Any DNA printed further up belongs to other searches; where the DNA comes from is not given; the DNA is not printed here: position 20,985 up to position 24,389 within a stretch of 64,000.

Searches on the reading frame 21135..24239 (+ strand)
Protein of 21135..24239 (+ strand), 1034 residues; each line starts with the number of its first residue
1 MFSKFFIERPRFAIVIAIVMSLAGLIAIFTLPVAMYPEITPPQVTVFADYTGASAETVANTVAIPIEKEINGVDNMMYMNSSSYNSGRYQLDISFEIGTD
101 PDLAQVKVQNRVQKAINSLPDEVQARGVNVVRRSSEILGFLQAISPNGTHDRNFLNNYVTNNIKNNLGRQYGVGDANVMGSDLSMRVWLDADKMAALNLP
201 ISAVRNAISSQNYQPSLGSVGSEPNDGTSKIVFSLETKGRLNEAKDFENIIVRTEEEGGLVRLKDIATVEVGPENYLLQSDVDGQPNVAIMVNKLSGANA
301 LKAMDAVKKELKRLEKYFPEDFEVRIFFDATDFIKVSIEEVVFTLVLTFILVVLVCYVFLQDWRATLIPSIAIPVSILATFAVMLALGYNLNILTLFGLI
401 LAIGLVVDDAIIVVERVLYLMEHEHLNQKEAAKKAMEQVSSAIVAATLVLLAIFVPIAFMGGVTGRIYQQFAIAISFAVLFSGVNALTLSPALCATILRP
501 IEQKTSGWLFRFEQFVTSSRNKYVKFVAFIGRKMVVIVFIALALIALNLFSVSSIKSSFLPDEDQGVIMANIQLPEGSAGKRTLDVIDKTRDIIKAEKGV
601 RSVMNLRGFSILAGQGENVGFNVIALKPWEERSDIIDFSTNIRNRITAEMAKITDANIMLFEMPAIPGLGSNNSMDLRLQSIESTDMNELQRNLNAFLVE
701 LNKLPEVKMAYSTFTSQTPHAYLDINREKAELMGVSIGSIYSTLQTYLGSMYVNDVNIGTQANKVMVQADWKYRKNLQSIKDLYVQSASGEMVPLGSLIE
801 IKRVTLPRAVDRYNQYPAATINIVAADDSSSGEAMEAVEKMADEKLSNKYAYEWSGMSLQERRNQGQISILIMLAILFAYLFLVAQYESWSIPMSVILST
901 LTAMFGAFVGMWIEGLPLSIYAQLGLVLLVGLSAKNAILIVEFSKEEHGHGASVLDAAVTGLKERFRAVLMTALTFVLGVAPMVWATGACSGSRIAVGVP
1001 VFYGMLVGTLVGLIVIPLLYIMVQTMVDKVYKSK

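Call 59: search_protein_families(library=ncbifam, proteins=[window:21135-24239:+], max_evalue=0.00001)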
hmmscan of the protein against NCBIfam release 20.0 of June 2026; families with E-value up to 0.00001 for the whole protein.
window:21135-24239:+ (1034 aa): 19 families
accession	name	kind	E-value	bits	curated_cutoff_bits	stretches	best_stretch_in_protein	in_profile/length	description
NF000282.2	RND_permease_1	subfamily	0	1217.2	1250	1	3-1024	1-1028/1029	multidrug efflux RND transporter permease subunit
TIGR00915.1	2A0602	subfamily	0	1092.3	940.35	1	2-1029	1-1034/1050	efflux RND transporter permease subunit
NF007842.1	PRK10555.1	equivalog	2.3e-260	866.7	1854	1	3-1025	2-1028/1036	multidrug efflux RND transporter permease AcrD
NF007131.0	PRK09577.1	equivalog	1.6e-255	850.5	1768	1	3-1030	2-1029/1045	multidrug efflux RND transporter permease subunit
NF011706.2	PRK15127.1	equivalog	6.7e-253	842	2150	1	4-1026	3-1032/1049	multidrug efflux RND transporter permease subunit AcrB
NF033617.1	RND_permease_2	subfamily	4.1e-242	806.3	1250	1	3-1024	1-1008/1009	multidrug efflux RND transporter permease subunit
NF000037.1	RND_perm_OqxB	exception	1.1e-235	784.9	2200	1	2-1028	3-1039/1050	multidrug efflux RND transporter permease subunit OqxB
NF007133.0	PRK09579.1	equivalog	6.2e-165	550.4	1763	1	2-1025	3-1004/1017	multidrug efflux RND transporter permease subunit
NF007905.0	PRK10614.1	equivalog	4.5e-143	478.2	1774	1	3-1030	4-1015/1025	multidrug efflux RND transporter permease subunit MdtC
NF007798.0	PRK10503.1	equivalog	1.7e-141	472.9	1584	1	3-1028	13-1027/1040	MdtB/MuxB family multidrug efflux RND transporter permease subunit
TIGR00914.1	2A0601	subfamily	1.7e-102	344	701.45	1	12-1027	15-1039/1051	CusA/CzcA family heavy metal efflux RND transporter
TIGR00921.1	2A067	subfamily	6.2e-23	80.7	351.9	2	281-557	129-412/733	hydrophobe/amphiphile efflux-3 (HAE3) family transporter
TIGR00916.1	2A0604s01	subfamily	1.4e-16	60.8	148.6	2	337-483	86-227/231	SecD/SecF family protein translocase subunit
NF009583.0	PRK13024.1-3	subfamily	4.9e-10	38.1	721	1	337-554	277-485/755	protein translocase subunit SecDF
TIGR01129.1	secD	equivalog_domain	2.7e-09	36.7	244.4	1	337-493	246-396/397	protein translocase subunit SecD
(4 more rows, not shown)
